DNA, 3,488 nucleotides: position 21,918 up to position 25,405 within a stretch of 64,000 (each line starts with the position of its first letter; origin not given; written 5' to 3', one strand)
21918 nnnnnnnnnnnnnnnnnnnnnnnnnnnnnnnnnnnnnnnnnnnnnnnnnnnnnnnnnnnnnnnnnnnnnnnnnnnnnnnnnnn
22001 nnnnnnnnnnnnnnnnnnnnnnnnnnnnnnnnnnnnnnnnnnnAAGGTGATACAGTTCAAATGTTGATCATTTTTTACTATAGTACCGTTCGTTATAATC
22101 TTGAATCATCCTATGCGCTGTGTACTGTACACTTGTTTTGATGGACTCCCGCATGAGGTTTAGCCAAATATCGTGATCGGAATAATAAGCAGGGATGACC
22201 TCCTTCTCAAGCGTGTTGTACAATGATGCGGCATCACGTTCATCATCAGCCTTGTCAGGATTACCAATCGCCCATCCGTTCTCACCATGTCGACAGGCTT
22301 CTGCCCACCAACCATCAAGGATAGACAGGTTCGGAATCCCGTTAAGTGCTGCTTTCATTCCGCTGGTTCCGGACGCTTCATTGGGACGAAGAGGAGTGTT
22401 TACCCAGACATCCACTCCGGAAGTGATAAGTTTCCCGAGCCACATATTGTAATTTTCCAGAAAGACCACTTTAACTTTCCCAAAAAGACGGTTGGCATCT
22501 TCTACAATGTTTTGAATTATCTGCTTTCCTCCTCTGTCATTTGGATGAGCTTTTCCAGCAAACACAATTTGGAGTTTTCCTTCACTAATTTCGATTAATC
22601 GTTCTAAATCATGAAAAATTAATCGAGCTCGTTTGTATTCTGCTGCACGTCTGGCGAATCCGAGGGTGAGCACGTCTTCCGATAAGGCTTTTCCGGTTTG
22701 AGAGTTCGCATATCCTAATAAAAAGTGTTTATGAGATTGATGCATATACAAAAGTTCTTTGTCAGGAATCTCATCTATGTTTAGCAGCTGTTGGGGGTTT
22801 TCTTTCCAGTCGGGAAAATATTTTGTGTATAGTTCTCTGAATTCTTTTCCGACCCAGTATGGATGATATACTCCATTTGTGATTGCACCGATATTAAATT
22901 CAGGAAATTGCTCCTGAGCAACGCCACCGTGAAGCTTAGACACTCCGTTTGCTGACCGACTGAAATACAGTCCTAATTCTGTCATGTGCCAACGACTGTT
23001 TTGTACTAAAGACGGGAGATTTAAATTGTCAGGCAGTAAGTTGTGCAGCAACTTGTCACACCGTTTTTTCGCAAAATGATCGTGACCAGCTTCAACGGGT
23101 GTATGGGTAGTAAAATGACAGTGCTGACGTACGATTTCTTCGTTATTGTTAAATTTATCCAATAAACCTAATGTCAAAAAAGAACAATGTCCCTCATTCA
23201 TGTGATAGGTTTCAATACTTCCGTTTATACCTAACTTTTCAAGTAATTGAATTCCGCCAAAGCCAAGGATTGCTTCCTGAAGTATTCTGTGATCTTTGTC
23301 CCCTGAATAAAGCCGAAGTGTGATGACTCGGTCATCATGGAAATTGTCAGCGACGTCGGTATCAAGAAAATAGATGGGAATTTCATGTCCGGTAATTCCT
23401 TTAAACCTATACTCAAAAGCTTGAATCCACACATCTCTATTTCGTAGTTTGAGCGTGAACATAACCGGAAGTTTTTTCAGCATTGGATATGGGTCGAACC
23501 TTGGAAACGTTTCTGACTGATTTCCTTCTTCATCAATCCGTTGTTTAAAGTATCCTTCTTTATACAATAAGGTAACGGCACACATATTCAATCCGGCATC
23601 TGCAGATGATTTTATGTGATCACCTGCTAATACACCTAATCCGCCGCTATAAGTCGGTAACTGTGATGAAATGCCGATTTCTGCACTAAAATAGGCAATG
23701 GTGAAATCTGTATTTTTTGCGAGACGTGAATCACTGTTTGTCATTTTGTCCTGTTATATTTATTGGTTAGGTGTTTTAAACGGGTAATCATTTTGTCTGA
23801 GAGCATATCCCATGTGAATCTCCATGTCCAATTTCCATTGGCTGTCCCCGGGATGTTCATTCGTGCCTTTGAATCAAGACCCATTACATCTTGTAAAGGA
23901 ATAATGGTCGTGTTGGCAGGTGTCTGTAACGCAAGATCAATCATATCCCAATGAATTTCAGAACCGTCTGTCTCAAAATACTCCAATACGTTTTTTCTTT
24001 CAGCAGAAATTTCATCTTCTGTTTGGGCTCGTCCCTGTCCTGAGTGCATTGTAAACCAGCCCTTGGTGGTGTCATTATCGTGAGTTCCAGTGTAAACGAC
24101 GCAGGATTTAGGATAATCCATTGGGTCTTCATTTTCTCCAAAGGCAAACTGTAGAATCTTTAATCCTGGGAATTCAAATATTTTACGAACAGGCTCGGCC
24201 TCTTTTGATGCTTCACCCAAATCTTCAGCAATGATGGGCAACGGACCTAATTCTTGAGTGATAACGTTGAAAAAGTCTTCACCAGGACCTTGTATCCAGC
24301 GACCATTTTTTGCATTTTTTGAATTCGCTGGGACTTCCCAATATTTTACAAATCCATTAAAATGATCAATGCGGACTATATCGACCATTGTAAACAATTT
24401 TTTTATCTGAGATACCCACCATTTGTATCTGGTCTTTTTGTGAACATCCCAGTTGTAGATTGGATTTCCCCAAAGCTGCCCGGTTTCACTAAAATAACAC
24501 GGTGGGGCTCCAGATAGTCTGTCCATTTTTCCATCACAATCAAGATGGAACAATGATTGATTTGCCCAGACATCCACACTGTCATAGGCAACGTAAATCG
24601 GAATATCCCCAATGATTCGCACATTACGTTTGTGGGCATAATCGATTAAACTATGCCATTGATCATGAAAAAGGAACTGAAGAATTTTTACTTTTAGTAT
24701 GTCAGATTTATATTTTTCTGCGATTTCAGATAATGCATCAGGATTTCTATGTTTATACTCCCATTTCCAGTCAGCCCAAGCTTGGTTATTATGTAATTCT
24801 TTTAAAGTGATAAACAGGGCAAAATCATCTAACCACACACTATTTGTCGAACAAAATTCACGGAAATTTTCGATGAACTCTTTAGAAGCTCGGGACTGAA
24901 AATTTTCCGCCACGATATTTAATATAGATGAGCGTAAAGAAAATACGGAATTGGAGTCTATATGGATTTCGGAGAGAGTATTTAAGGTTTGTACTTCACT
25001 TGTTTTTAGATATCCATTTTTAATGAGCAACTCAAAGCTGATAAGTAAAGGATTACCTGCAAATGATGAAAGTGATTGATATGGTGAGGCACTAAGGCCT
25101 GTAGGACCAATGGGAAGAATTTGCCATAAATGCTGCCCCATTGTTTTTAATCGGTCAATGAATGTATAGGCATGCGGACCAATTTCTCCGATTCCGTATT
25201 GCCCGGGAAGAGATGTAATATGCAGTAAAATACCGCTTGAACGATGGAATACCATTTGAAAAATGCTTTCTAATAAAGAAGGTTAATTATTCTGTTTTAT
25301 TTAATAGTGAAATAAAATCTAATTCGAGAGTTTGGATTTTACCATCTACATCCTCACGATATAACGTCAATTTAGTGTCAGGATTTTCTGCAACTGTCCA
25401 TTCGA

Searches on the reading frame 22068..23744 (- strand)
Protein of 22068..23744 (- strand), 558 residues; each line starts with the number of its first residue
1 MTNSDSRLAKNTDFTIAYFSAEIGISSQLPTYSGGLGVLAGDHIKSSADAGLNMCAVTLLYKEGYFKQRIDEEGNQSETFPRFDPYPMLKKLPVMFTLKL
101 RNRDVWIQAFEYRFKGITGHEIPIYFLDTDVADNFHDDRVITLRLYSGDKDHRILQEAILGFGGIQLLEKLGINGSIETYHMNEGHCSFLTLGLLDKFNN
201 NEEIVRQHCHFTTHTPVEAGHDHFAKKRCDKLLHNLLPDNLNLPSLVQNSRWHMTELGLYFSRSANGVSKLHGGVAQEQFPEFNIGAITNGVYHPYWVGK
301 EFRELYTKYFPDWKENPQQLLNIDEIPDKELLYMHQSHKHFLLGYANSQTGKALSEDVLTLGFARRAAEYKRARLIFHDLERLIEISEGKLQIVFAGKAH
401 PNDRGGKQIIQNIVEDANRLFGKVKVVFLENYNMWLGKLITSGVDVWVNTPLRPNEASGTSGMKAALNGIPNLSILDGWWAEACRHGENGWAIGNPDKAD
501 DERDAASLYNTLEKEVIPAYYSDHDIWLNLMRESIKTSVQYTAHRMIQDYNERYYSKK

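Call 7: search_protein_families(library=pfam, proteins=[window:22068-23744:-])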
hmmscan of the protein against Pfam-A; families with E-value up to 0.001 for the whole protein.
window:22068-23744:- (558 aa): 1 family
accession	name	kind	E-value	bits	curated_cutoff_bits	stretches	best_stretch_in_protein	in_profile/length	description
PF00343.26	Phosphorylase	-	5.7e-31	108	27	2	243-479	312-580/713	Carbohydrate phosphorylase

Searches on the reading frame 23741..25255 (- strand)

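Call 7: search_protein_families(library=pfam, proteins=[window:23741-25255:-])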
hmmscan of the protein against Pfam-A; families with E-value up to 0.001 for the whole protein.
window:23741-25255:- (504 aa): 1 family
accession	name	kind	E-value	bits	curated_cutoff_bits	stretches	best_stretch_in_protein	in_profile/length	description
PF02446.23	Glyco_hydro_77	-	5.5e-167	556.8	25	1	11-484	1-463/465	4-alpha-glucanotransferase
